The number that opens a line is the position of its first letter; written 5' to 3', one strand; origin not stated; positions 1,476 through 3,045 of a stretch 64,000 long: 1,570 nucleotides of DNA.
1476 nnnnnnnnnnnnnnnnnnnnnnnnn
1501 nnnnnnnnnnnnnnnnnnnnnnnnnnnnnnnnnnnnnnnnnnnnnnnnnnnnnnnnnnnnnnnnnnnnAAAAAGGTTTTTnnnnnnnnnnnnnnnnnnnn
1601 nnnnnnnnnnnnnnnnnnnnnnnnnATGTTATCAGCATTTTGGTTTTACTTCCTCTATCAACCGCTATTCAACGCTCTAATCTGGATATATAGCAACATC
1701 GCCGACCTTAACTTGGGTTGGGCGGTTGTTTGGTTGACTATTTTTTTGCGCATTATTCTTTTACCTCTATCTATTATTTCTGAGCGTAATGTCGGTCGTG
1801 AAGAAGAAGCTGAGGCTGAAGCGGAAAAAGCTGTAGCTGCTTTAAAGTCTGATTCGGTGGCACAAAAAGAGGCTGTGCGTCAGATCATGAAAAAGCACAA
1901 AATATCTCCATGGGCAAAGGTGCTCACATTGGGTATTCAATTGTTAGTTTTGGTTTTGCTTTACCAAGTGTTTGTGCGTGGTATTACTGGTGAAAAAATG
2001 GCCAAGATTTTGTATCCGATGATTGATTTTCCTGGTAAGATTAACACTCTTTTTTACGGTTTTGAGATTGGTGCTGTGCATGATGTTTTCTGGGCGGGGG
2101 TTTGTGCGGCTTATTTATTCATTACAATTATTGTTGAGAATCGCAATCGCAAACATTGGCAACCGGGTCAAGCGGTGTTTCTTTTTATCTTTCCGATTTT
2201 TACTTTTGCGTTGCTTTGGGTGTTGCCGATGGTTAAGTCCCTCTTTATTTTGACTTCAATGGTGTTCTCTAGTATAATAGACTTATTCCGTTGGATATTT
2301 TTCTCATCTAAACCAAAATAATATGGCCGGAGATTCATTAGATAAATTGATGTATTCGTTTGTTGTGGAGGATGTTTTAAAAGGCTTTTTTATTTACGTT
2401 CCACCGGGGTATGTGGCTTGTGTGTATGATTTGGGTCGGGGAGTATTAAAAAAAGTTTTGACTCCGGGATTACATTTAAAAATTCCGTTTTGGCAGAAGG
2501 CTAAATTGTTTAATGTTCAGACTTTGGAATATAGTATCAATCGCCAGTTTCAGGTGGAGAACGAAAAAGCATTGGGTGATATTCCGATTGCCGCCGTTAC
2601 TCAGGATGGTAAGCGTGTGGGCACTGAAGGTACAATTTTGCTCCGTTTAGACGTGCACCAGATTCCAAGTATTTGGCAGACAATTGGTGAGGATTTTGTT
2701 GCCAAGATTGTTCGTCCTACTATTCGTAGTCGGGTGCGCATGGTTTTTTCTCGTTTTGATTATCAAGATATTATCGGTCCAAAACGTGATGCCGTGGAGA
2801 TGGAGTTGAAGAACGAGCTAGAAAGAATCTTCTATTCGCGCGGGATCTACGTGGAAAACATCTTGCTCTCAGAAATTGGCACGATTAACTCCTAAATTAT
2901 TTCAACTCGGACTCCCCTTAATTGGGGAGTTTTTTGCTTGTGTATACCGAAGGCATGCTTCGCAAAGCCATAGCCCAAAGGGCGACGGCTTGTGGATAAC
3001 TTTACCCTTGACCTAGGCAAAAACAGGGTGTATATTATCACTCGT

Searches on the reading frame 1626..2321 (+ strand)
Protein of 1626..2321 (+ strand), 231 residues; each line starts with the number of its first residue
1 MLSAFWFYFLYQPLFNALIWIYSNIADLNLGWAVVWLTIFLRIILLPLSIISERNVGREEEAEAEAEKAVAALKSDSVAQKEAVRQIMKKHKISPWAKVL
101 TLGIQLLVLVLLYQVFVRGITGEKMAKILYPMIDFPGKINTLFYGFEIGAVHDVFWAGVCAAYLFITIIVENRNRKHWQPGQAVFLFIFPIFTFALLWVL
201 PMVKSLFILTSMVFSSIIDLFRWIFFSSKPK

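Call 33: search_protein_families(library=pfam, proteins=[window:1626-2321:+], max_evalue=0.001)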
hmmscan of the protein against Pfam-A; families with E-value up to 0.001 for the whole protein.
window:1626-2321:+ (231 aa): 1 family
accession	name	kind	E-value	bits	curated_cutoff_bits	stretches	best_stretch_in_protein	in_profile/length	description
PF02096.25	60KD_IMP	-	1.7e-15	57.8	35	1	31-219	2-158/163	60Kd inner membrane protein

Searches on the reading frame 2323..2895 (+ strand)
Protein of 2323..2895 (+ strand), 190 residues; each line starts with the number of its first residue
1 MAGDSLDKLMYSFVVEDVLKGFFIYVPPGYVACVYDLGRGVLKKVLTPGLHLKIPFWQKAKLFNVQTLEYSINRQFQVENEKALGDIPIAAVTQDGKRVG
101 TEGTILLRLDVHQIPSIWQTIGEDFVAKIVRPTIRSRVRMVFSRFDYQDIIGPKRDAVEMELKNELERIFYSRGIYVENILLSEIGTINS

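Call 33: search_protein_families(library=pfam, proteins=[window:2323-2895:+], max_evalue=0.001)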
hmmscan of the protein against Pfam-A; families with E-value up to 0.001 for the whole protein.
window:2323-2895:+ (190 aa): 2 families
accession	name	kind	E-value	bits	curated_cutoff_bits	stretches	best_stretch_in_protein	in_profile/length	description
PF01145.31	Band_7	-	3.7e-22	79.7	23.6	1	26-185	3-145/176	SPFH domain / Band 7 family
PF03748.19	FliL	-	0.00051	21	24.6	1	131-184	42-99/103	Flagellar basal body-associated protein FliL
